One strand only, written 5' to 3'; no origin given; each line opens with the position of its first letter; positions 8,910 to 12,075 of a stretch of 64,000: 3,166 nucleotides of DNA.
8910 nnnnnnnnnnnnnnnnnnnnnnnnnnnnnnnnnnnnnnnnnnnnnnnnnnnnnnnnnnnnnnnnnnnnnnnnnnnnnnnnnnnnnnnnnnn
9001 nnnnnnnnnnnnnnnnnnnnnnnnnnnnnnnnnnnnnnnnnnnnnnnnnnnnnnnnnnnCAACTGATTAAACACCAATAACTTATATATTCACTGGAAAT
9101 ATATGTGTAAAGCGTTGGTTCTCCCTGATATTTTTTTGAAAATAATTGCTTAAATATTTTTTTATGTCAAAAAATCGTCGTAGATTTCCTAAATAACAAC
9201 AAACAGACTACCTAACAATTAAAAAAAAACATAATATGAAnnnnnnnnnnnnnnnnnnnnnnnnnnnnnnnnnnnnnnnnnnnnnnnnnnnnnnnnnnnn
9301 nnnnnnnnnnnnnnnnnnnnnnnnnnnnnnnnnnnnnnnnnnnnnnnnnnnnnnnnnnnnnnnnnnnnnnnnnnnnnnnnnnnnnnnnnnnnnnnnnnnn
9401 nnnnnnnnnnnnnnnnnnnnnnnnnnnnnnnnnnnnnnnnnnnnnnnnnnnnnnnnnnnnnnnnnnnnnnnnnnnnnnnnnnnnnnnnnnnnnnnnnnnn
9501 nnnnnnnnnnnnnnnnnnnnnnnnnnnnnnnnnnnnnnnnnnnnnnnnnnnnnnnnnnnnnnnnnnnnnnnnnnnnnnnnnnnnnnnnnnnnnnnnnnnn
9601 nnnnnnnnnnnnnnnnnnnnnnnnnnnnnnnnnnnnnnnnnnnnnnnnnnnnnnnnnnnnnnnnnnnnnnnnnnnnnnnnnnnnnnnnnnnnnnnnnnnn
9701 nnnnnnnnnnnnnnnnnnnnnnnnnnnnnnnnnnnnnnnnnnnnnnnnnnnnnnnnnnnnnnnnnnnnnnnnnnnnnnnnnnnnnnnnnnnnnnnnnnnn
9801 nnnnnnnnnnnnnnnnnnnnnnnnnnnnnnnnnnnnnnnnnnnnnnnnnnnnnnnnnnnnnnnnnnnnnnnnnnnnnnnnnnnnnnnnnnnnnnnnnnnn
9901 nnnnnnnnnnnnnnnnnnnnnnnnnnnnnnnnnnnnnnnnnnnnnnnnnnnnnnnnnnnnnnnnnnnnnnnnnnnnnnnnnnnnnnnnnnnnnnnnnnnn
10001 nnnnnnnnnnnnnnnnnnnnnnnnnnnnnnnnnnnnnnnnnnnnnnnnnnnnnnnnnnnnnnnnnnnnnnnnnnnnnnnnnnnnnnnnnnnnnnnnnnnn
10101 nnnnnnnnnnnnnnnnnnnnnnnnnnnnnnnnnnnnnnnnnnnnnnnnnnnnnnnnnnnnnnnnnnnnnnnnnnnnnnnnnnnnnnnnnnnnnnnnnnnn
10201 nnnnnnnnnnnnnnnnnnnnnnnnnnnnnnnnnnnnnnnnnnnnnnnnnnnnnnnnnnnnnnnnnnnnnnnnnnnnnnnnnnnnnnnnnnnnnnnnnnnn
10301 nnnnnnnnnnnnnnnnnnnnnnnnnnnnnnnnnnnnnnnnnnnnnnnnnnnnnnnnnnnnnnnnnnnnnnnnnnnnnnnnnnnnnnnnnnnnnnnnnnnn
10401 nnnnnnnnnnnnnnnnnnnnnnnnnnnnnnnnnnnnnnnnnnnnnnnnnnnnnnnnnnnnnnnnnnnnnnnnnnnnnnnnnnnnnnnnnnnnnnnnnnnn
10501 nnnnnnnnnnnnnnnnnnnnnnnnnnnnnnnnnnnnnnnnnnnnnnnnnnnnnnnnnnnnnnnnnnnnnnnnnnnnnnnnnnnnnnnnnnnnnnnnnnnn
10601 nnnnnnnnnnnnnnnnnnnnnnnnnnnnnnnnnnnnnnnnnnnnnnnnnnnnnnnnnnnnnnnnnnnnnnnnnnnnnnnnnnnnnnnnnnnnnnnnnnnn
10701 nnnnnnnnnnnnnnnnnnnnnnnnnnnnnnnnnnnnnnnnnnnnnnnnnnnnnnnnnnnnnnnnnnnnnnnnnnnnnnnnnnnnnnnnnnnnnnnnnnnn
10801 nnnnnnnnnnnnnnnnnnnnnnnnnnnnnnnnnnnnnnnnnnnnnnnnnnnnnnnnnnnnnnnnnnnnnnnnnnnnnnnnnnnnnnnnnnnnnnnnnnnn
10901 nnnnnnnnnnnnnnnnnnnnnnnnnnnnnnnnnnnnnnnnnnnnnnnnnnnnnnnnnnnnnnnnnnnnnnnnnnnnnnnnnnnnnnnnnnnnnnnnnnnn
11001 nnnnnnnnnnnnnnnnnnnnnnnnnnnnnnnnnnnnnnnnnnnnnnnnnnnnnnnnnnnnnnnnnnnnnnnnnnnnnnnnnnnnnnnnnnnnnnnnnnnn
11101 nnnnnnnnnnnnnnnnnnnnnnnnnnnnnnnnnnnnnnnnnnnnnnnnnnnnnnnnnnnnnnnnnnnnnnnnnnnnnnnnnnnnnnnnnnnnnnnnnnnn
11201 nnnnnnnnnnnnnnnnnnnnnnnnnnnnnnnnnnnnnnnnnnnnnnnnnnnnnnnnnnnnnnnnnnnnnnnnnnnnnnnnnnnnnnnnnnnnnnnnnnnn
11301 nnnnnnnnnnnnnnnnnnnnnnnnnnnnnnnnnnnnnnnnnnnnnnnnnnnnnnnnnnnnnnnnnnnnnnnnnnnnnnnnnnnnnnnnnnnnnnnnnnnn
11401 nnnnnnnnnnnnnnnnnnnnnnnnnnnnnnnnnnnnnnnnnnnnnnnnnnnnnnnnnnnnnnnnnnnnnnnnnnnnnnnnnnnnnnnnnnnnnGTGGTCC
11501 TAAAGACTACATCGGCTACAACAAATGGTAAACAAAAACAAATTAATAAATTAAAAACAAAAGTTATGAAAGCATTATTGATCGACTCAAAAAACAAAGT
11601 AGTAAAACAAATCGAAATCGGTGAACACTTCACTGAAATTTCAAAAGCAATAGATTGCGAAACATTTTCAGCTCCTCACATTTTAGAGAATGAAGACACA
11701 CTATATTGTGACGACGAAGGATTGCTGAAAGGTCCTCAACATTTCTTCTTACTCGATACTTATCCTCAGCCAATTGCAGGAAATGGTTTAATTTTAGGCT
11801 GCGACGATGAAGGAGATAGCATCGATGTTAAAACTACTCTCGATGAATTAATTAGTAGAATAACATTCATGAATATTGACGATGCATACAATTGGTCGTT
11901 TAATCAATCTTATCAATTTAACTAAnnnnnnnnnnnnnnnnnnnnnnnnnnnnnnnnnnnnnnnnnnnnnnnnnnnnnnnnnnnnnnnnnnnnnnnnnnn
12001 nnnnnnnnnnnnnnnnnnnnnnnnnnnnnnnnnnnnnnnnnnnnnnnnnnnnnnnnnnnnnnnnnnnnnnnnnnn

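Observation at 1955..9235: Conserved 120-250 nt intergenic promoter/leader module repeated four times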

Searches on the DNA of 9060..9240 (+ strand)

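Call 38: search_dna_similar(query=window:9060-9240:+, collection=phages, mode=distant, max_evalue=1, max_rows=15)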
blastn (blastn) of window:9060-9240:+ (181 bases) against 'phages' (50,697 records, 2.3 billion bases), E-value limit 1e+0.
Records with a match: 21; places in all: 23; records where one place covers at least 80% of the query: 0.
Best place of each record, by identity: 95-99% 6; 90-95% 14; 80-90% 1.
By first word of the organism name: Cellulophaga 12; Salmonella 4; Bacillus 2; Chryseobacterium 1; uncultured 1; Klebsiella 1.
By host as written in the record: Cellulophaga baltica #18 2; Cellulophaga baltica #17 2; Cellulophaga baltica #4 2; Cellulophaga baltica MM#3 2; Bacillus cereus 2; Salmonella enterica subsp. enterica serovar Typhi 2; Chryseobacterium indologenes MA9 1; Cellulophaga baltica #13 1; and 7 more.
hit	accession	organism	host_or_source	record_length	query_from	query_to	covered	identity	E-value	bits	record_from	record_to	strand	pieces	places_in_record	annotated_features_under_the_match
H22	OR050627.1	Chryseobacterium phage MA9V-1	Chryseobacterium indologenes MA9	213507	74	128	30%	83.6%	6e-7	60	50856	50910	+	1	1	none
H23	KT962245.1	Cellulophaga phage phi4:1_13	Cellulophaga baltica #13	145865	70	100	17%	90.6%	2e-1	42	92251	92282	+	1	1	none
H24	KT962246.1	Cellulophaga phage phi4:1_18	Cellulophaga baltica #18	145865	70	100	17%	90.6%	2e-1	42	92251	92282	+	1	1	none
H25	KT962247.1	Cellulophaga phage phi17:2_18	Cellulophaga baltica #18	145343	70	100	17%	90.6%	2e-1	42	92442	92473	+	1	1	none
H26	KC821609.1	Cellulophaga phage phi17:2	Cellulophaga baltica #17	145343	70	100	17%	90.6%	2e-1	42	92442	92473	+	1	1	none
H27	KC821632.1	Cellulophaga phage phi4:1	Cellulophaga baltica #4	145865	70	100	17%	90.6%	2e-1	42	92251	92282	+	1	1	none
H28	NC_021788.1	Cellulophaga phage phi4:1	Cellulophaga baltica #4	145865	70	100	17%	90.6%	2e-1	42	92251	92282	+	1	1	none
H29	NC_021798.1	Cellulophaga phage phi17:2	Cellulophaga baltica #17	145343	70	100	17%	90.6%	2e-1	42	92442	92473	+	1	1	none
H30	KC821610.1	Cellulophaga phage phi3ST:2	Cellulophaga baltica '#3 r phiST'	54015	75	104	17%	90.0%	2e-1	42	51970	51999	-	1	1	none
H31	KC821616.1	Cellulophaga phage phiSM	Cellulophaga baltica MM#3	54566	75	104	17%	90.0%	2e-1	42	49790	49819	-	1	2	none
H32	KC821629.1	Cellulophaga phage phi38:2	Cellulophaga baltica NN016038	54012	75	104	17%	90.0%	2e-1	42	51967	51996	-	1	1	none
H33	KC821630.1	Cellulophaga phage phi3:1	Cellulophaga baltica MM#3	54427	75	104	17%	90.0%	2e-1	42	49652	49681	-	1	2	none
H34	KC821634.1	Cellulophaga phage phi47:1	Cellulophaga baltica NN014847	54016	75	104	17%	90.0%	2e-1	42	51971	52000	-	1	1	none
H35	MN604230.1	Bacillus phage vB_BcM_Sam112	Bacillus cereus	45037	96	125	17%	90.0%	2e-1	42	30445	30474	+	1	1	hypothetical protein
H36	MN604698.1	Bacillus phage vB_BcM_Sam46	Bacillus cereus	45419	96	125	17%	90.0%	2e-1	42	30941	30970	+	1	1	hypothetical protein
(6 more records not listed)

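Call 39: get_annotated_region(hit=H22, flank=1500)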
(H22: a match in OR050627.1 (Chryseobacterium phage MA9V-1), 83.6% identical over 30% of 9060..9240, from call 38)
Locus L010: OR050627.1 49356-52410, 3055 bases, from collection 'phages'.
description: Chryseobacterium phage MA9V-1, complete genome.
organism: Chryseobacterium phage MA9V-1 (NCBI taxid 2936916)
taxonomy: Viruses; Duplodnaviria; Heunggongvirae; Uroviricota; Caudoviricetes
host: Chryseobacterium indologenes MA9; source: medical sewage; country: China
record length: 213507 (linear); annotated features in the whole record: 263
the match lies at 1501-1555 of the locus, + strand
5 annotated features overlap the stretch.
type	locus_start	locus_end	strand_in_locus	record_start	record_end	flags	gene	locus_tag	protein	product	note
CDS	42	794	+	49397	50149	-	-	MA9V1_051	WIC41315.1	hypothetical protein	-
CDS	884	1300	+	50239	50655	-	-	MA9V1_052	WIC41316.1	hypothetical protein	-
CDS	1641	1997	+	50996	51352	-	-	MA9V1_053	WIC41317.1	hypothetical protein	-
CDS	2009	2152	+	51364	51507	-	-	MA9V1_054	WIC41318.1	hypothetical protein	-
CDS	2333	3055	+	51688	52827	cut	-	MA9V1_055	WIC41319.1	hypothetical protein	-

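Call 40: get_annotated_region(hit=H23, flank=1500)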
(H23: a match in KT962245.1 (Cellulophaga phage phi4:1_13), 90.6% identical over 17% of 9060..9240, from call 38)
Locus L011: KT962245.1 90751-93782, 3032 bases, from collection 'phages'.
description: Cellulophaga phage phi4:1_13, complete genome.
organism: Cellulophaga phage phi4:1_13 (NCBI taxid 1747284)
taxonomy: Viruses; Duplodnaviria; Heunggongvirae; Uroviricota; Caudoviricetes; Lightbulbvirus; Lightbulbvirus Cba41
host: Cellulophaga baltica #13; source: -; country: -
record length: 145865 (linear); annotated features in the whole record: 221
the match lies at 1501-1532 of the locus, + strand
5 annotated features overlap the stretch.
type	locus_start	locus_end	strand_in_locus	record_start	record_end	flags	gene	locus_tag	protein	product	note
tRNA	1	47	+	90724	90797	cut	-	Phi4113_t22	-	tRNA-Phe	-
tRNA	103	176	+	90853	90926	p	-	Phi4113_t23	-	tRNA-OTHER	tRNA-Pseudo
CDS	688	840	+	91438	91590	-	-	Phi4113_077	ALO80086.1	hypothetical protein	-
CDS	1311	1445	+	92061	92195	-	-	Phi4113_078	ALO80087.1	hypothetical protein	-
CDS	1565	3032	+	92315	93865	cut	-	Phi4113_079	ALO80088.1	helicase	sequence similarity, NCBI nr 37.1% aa ID, e-value 7e-64 (acc nr ZP_08445208); CDD e-value 2e-36 (acc nr COG1061); Pfam ...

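Call 41: get_annotated_region(hit=H31, flank=1500)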
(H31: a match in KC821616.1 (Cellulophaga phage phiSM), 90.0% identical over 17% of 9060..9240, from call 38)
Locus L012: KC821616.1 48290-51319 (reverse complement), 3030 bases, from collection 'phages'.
description: Cellulophaga phage phiSM, complete genome.
organism: Cellulophaga phage phiSM (NCBI taxid 756280)
taxonomy: Viruses; Duplodnaviria; Heunggongvirae; Uroviricota; Caudoviricetes
host: Cellulophaga baltica MM#3; source: seawater; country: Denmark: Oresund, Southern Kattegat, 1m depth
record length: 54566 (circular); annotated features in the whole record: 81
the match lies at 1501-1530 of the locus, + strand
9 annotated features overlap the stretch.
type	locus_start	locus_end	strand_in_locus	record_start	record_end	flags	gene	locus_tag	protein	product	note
CDS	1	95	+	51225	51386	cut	-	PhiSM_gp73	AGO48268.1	hypothetical protein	-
CDS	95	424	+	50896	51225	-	-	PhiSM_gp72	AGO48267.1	hypothetical protein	-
CDS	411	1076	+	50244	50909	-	-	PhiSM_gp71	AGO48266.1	hypothetical protein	-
CDS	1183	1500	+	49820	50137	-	-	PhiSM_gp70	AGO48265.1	hypothetical protein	-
CDS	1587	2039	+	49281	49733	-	-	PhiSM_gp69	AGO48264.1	hypothetical protein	-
CDS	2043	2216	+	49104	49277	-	-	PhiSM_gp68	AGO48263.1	hypothetical protein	-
CDS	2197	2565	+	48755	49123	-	-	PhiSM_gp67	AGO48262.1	hypothetical protein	-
CDS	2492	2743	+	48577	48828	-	-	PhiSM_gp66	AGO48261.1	hypothetical protein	-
CDS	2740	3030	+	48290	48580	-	-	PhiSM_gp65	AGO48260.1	hypothetical protein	-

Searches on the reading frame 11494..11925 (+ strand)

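Call 67: search_protein_families(library=pfam, proteins=[window:11494-11925:+], max_evalue=0.01)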
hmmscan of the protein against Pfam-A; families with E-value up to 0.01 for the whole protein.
window:11494-11925:+ (143 aa): 1 family
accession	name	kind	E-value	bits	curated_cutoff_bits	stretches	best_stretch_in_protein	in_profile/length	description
PF12957.13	DUF3846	-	1.1e-11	45.2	27.5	1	25-114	1-92/103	Domain of unknown function (DUF3846)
